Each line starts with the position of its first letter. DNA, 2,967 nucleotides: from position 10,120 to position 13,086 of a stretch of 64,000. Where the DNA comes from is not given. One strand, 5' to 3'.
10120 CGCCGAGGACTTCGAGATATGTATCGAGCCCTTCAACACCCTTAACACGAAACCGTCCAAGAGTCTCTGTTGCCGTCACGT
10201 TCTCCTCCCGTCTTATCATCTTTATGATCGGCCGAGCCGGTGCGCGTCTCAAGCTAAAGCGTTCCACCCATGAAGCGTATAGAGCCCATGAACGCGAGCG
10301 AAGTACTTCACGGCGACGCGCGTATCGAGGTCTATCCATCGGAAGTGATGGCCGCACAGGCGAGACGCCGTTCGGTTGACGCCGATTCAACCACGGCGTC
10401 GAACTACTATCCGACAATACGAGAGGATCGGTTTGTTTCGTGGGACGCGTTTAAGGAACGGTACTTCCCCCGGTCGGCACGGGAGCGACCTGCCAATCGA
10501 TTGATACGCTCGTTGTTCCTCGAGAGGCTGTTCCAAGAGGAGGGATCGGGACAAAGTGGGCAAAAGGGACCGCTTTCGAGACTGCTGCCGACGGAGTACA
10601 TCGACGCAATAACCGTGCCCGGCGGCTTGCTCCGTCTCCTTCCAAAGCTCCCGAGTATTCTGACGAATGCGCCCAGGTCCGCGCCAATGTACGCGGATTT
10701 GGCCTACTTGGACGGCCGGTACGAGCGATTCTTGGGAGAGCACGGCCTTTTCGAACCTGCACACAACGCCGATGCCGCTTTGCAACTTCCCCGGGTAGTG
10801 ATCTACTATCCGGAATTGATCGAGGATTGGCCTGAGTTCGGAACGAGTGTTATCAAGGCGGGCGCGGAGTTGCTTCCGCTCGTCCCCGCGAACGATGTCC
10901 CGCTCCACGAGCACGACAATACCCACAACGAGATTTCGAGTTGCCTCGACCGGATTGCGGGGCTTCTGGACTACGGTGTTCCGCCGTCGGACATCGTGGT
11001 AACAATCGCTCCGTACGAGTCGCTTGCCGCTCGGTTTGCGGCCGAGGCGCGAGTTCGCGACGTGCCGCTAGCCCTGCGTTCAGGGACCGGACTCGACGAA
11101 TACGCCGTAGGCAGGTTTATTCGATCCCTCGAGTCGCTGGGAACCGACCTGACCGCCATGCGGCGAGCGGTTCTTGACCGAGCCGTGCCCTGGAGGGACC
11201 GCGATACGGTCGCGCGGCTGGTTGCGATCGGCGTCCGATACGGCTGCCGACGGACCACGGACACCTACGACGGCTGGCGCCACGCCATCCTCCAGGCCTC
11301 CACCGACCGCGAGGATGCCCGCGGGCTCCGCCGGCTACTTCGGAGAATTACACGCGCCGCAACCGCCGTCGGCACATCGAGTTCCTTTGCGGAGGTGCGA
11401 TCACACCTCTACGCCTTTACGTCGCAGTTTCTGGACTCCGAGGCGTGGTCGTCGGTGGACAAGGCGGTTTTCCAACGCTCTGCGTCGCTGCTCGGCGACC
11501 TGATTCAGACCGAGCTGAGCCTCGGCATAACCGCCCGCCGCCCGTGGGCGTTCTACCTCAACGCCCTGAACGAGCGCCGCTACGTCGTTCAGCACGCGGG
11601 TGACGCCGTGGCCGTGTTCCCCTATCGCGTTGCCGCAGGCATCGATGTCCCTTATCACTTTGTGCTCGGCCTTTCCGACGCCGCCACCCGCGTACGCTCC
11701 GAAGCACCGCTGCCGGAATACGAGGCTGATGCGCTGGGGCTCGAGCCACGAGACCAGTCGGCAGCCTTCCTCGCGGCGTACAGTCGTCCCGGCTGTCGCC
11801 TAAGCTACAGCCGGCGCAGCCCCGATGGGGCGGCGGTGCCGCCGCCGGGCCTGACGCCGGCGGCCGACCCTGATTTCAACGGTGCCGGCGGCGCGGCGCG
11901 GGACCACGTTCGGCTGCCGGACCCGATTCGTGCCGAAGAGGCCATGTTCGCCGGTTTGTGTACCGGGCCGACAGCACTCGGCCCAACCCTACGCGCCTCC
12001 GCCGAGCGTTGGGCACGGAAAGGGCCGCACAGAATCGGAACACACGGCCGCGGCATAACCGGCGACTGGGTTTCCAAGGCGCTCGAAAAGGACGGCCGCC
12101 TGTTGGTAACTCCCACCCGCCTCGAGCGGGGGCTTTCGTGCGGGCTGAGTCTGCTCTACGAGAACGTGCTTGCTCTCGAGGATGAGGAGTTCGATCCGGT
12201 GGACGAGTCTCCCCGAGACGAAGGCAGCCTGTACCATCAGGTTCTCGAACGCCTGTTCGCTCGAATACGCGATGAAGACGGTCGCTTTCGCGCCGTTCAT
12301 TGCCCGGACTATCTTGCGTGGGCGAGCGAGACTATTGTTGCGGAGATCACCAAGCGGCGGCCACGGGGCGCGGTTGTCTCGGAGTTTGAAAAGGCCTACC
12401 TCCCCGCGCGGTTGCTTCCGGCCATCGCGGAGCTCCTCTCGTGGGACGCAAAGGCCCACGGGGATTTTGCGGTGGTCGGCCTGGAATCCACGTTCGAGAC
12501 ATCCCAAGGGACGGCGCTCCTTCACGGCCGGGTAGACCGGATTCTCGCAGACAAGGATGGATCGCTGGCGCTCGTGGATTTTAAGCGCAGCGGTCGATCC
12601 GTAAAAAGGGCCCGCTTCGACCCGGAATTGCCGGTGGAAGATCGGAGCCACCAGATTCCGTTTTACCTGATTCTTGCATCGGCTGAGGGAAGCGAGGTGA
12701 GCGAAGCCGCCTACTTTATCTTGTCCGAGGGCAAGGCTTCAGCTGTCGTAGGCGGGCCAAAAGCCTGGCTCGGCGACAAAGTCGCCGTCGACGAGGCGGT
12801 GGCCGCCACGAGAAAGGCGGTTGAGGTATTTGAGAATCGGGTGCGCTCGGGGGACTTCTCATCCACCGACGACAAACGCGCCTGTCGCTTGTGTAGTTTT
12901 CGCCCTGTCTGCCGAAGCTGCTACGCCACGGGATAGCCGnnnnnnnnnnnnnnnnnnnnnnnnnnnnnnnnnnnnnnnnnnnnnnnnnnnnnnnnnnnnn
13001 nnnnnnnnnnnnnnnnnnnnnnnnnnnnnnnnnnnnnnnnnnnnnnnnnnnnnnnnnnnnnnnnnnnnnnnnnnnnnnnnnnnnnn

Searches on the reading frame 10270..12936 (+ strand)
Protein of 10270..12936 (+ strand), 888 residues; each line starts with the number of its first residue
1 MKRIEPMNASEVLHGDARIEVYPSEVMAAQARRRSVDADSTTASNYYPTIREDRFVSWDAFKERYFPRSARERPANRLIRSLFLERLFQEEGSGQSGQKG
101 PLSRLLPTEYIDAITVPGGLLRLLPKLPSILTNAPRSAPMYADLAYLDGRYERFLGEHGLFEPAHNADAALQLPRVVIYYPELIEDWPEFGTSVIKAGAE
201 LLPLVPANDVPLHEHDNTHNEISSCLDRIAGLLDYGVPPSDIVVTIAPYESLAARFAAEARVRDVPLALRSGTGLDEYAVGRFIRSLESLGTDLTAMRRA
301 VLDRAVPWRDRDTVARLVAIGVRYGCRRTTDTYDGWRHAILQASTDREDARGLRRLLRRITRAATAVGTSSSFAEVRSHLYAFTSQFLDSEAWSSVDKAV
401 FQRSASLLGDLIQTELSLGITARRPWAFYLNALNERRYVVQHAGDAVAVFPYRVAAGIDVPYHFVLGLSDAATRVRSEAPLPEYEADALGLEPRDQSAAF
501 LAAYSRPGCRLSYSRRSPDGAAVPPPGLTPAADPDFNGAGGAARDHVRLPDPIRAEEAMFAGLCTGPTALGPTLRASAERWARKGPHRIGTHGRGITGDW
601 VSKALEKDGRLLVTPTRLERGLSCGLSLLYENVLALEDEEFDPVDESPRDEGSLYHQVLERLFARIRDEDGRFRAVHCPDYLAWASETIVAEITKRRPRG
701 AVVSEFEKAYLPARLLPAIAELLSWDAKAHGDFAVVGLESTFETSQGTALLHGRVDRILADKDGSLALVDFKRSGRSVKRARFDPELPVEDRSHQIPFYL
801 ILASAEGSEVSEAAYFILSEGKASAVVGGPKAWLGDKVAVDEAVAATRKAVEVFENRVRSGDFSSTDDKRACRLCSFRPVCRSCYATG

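Call 83: search_protein_families(library=pfam, proteins=[window:10270-12936:+], max_evalue=0.00001)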
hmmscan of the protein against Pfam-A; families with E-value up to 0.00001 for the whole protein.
window:10270-12936:+ (888 aa): 1 family
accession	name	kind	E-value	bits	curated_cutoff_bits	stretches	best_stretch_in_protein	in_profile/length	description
PF12705.13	PDDEXK_1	-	6e-27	95.6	22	1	613-882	2-247/247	PD-(D/E)XK nuclease superfamily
